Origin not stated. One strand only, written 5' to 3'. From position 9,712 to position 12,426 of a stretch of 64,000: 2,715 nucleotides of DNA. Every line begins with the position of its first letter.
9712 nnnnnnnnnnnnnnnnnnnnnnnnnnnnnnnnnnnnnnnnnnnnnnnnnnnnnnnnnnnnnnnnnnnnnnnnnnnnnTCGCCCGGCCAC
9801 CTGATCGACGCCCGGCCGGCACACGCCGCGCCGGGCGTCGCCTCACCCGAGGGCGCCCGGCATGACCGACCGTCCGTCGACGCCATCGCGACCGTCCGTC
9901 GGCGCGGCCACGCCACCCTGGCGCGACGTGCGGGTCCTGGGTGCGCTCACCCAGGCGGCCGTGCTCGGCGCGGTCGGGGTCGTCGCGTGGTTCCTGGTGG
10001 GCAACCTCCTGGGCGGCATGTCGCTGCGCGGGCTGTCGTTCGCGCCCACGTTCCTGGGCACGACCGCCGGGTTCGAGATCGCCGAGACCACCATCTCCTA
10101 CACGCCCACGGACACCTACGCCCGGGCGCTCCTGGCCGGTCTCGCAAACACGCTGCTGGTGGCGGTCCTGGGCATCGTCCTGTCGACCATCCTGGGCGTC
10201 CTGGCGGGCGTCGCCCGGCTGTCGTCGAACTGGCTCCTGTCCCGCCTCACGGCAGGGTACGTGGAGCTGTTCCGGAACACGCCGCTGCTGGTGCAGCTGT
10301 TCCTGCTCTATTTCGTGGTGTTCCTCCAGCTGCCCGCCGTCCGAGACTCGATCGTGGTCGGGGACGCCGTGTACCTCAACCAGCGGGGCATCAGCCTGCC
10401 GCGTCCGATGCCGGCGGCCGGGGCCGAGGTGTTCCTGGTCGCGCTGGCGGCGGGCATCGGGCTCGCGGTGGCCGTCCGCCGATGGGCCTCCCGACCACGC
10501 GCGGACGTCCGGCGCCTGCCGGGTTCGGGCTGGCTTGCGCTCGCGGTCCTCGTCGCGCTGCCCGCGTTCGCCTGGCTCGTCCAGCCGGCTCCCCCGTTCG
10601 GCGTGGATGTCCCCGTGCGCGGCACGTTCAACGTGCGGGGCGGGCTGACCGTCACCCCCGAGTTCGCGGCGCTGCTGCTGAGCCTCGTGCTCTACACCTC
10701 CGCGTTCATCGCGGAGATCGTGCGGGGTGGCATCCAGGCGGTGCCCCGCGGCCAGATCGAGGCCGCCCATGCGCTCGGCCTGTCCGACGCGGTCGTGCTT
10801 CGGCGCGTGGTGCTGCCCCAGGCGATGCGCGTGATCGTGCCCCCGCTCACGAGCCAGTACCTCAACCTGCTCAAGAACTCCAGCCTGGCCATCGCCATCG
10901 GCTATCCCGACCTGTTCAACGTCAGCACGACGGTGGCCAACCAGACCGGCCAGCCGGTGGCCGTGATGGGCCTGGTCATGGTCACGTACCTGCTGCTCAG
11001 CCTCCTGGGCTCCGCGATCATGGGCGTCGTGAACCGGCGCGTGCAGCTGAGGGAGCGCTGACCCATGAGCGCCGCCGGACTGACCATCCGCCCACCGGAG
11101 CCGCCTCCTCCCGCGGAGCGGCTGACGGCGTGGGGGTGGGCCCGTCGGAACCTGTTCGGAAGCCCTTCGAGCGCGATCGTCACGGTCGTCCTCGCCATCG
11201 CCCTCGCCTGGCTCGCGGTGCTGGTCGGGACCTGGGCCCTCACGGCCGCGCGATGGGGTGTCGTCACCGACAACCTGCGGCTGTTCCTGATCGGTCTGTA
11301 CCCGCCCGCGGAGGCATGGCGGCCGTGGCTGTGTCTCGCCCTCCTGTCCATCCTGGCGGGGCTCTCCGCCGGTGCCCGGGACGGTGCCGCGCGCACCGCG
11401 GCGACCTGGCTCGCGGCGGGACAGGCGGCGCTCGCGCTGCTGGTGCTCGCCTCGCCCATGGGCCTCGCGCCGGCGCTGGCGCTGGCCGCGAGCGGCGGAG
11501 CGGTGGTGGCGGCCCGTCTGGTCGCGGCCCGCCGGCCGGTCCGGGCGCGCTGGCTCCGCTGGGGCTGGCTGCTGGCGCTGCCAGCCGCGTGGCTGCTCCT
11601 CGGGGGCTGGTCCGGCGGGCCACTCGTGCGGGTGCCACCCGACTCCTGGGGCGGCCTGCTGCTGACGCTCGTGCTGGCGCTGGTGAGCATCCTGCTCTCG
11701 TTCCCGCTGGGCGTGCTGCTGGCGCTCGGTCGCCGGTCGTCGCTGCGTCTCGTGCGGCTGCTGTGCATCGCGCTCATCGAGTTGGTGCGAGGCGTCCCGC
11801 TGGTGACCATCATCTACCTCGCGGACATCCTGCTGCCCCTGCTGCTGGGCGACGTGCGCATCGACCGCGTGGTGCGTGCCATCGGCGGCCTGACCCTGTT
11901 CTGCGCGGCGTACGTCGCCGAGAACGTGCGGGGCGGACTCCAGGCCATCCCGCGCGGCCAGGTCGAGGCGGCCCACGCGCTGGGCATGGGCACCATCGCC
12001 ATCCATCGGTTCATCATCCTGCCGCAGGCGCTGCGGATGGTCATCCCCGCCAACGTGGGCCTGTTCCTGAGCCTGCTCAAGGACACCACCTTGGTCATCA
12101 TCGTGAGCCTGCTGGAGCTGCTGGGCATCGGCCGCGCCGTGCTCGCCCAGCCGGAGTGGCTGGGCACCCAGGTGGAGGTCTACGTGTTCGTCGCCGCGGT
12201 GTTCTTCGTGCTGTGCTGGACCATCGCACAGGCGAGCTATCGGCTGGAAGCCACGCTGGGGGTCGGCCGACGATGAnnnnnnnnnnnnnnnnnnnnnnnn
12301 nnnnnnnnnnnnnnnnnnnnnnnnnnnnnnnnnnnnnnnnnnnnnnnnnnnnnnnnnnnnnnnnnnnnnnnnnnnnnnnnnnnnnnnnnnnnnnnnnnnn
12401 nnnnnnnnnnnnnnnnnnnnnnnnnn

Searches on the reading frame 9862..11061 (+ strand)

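Call 21: search_protein_families(library=pfam, proteins=[window:9862-11061:+], max_evalue=0.001)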
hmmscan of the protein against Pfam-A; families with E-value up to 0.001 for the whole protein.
window:9862-11061:+ (399 aa): 1 family
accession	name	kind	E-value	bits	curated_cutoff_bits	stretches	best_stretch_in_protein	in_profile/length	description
PF00528.27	BPD_transp_1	-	2.8e-20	73.3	26.4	2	270-394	55-182/184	Binding-protein-dependent transport system inner membrane component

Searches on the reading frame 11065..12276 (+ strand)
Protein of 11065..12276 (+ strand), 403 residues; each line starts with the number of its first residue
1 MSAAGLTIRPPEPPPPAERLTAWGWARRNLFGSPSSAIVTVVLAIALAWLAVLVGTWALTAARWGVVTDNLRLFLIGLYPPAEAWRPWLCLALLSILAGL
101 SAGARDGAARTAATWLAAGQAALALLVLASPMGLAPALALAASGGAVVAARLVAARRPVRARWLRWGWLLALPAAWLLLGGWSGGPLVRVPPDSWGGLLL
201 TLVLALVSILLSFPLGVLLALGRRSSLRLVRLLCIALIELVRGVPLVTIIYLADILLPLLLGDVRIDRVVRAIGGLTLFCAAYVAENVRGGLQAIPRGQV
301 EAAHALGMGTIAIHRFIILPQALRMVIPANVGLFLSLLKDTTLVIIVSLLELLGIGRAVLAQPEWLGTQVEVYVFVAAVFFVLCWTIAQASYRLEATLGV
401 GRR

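Call 21: search_protein_families(library=pfam, proteins=[window:11065-12276:+], max_evalue=0.001)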
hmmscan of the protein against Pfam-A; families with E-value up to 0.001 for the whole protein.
window:11065-12276:+ (403 aa): 1 family
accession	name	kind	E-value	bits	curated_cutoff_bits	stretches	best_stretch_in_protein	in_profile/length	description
PF00528.27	BPD_transp_1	-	4.9e-13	49.6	26.4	1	213-393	2-176/184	Binding-protein-dependent transport system inner membrane component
